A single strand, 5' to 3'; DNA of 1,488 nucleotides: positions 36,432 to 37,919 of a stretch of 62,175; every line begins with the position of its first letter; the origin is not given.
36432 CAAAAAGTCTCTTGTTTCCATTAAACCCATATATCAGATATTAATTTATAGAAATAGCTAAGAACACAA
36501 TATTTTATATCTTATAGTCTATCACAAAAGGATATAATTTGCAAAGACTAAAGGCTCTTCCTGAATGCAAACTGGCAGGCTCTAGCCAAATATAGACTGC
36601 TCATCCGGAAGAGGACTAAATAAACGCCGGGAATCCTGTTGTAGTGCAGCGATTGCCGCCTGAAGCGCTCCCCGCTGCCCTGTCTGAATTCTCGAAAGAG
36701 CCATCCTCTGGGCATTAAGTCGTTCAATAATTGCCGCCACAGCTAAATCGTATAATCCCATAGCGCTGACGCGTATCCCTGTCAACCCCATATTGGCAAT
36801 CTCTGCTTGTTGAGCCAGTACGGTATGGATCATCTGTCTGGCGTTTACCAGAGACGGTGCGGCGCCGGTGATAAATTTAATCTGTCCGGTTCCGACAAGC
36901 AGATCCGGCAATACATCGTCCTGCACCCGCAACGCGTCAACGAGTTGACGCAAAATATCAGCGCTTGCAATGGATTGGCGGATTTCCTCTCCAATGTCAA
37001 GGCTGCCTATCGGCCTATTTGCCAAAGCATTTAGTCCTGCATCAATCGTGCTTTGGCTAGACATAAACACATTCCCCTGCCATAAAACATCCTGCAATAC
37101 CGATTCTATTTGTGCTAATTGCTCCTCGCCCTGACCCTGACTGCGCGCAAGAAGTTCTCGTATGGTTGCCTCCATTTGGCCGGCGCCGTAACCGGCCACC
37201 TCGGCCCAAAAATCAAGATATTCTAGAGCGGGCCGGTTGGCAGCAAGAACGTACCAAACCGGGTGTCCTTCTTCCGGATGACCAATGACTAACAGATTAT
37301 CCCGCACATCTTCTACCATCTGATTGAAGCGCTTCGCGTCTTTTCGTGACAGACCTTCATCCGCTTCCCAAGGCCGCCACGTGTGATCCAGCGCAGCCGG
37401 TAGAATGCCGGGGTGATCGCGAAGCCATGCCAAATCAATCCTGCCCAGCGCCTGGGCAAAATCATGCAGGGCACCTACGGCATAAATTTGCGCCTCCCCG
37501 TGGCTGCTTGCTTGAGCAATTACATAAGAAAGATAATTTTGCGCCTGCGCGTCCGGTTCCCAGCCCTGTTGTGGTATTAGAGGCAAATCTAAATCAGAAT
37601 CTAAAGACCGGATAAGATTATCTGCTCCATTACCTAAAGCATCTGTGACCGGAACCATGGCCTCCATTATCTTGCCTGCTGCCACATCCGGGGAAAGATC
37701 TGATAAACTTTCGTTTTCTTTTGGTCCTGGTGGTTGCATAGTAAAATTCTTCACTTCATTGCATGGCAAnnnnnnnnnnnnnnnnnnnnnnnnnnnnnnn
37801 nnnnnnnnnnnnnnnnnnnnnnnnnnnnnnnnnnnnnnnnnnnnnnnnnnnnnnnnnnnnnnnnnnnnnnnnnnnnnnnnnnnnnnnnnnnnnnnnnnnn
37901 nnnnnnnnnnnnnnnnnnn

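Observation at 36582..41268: Tightly coupled four-gene orphan operon behind a textbook promoter: best candidate for an undescribed membrane-associated system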

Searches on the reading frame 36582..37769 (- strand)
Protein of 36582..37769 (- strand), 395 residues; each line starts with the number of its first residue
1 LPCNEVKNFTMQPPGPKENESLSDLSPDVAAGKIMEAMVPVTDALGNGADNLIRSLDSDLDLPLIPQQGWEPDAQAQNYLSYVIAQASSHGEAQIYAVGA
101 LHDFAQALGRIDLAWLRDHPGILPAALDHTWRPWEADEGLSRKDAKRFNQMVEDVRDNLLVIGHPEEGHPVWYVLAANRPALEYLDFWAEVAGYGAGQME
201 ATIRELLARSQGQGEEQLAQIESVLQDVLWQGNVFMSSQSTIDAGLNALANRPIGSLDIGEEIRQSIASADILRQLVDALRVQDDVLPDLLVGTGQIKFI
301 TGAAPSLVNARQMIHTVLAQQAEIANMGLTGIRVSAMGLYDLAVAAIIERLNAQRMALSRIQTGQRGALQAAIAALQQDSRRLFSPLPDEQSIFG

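Call 4: search_protein_families(library=pfam, proteins=[window:36582-37769:-], max_evalue=1)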
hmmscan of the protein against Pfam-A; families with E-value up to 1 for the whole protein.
window:36582-37769:- (395 aa): 2 families
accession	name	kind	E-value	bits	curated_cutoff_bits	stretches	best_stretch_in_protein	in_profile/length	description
PF24682.1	OB_RRP5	-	0.14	12.4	27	0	145-176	17-48/90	RRP5 OB-fold domain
PF18321.7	3HCDH_RFF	-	0.24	12.2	23.6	0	352-378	31-57/69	3-hydroxybutyryl-CoA dehydrogenase reduced Rossmann-fold domain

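Call 5: search_protein_families(library=padloc, proteins=[window:36582-37769:-], max_evalue=1)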
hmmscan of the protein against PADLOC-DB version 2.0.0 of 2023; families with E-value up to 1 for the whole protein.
window:36582-37769:- (395 aa): 0 families

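Call 6: search_protein_families(library=phrogs, proteins=[window:36582-37769:-], max_evalue=1)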
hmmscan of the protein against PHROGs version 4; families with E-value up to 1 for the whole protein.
window:36582-37769:- (395 aa): 0 families

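Call 7: search_protein_families(library=ncbifam, proteins=[window:36582-37769:-], max_evalue=1)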
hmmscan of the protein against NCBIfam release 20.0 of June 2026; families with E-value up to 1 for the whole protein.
window:36582-37769:- (395 aa): 1 family
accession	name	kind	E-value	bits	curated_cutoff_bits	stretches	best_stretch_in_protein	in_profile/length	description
NF038076.1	fam_STM4015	hypoth_equivalog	0.03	13.4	275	1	171-227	137-193/290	STM4015 family protein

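Call 24: search_solved_structures(query=window:36582-37739:-, max_evalue=10)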
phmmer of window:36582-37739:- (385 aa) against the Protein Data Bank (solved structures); distinct sequences matched with E-value up to 10: 4.
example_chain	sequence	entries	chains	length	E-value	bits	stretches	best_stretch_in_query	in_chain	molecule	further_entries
4v93_A0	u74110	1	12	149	0.68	12.6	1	96-142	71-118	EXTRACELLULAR GLOBIN-3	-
1x9f_C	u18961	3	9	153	0.71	12.5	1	96-142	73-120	Globin III, extracellular | Extracellular globin-3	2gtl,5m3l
4v93_B4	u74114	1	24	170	0.88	12.2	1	96-142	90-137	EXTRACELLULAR GLOBIN-3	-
4cy3_A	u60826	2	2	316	1.7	11.3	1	97-165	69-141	PROTEIN WILL DIE SLOWLY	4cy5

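Call 52: search_solved_structures(query=A3, max_evalue=10)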
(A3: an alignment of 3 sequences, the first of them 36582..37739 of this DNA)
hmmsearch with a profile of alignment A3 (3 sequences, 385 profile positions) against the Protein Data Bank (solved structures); distinct sequences matched with E-value up to 10: 4.
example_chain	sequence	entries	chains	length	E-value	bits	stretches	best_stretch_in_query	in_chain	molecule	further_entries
4v93_A0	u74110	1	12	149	0.68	12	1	96-141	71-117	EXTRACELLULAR GLOBIN-3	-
1x9f_C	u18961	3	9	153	0.72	11.9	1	96-141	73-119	Globin III, extracellular | Extracellular globin-3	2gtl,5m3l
4v93_B4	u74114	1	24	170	0.87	11.6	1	96-141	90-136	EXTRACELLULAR GLOBIN-3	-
8j07_G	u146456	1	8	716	1.9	10.5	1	238-281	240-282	Radial spoke head protein 4 homolog A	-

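Call 54: find_related_loci(query=A3, collection=genome_contigs, flank=10000)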
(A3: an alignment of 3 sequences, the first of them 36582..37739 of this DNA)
Query A3 (385 aa) in genome_contigs; peptide patterns used: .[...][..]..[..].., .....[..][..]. (x = any residue, [..] = any of these).
105 stretches matched a pattern, but none encodes a relative of the query by tblastn (E <= 1e-3).

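Call 56: find_homologous_proteins(query=A3, max_evalue=0.001)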
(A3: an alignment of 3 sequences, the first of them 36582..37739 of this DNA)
Query A3 (3 sequences) (385 aa, profile of the alignment): 3 proteins with E <= 0.001 among 8000 candidates.
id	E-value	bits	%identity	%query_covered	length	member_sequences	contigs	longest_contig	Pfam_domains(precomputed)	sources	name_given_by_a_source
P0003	4.2e-237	804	78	97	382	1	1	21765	-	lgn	-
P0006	2.6e-234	795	71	100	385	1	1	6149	-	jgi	jgi:hypothetical protein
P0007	3.0e-227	772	100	94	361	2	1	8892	-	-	-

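Call 81: predict_structure(alignment_id=A3)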
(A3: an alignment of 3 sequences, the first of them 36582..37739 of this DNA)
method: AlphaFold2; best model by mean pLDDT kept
length: 385 residues; sequences in the alignment: 3
mean_pLDDT: 35.3   pTM: 0.23
mean pLDDT of the five models: 35.3, 35.1, 34.5, 34.4, 33.9
residues with pLDDT >= 90: 0; 70-90: 0; 50-70: 0; < 50: 385
segments of 3 or more residues with pLDDT < 50: 1-385
pLDDT, mean of each block of 10 residues (from residue 1): 27 36 37 38 34 33 34 37 35 40 40 39 38 44 40 30 31 29 30 40 39 37 29 35 30 35 39 38 32 30 37 32 30 38 39 41 42 30 26
secondary structure, 60 per line:
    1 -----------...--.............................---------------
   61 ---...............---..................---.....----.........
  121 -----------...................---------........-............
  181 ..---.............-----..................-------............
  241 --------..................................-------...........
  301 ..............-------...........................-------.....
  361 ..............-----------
elements in order: H17-45 H64-78 H82-99 H103-107 H112-120 H132-150 H160-167 H169-182 H186-198 H204-221 H229-240 H249-282 H290-314 H322-348 H356-374
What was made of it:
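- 36582..37739 (-): g4, 385 aa (true start at the ATG at 37739), acidic; predicted all-alpha in a low-confidence model; the most conserved member. The AlphaFold2 secondary structure is all helical, but pLDDT is 35 (call 81).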

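Call 82: search_dna_similar(query=window:36582-37739:-, collection=phages, mode=protein, max_evalue=0.1, max_rows=10)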
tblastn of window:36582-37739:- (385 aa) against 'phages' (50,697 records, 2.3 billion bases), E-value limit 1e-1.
No match.

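Call 83: search_dna_similar(query=window:36582-37739:-, collection=plasmids, mode=protein, max_evalue=0.1, max_rows=10)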
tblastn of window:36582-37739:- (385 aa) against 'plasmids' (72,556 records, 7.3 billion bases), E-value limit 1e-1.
No match.

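Call 100: find_related_loci(query=A3, collection=viral_contigs, flank=8000)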
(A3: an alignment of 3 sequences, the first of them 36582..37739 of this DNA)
Query A3 (385 aa) in viral_contigs; peptide patterns used: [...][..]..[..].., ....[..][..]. (x = any residue, [..] = any of these).
600 stretches matched a pattern, but none encodes a relative of the query by tblastn (E <= 1e-3).
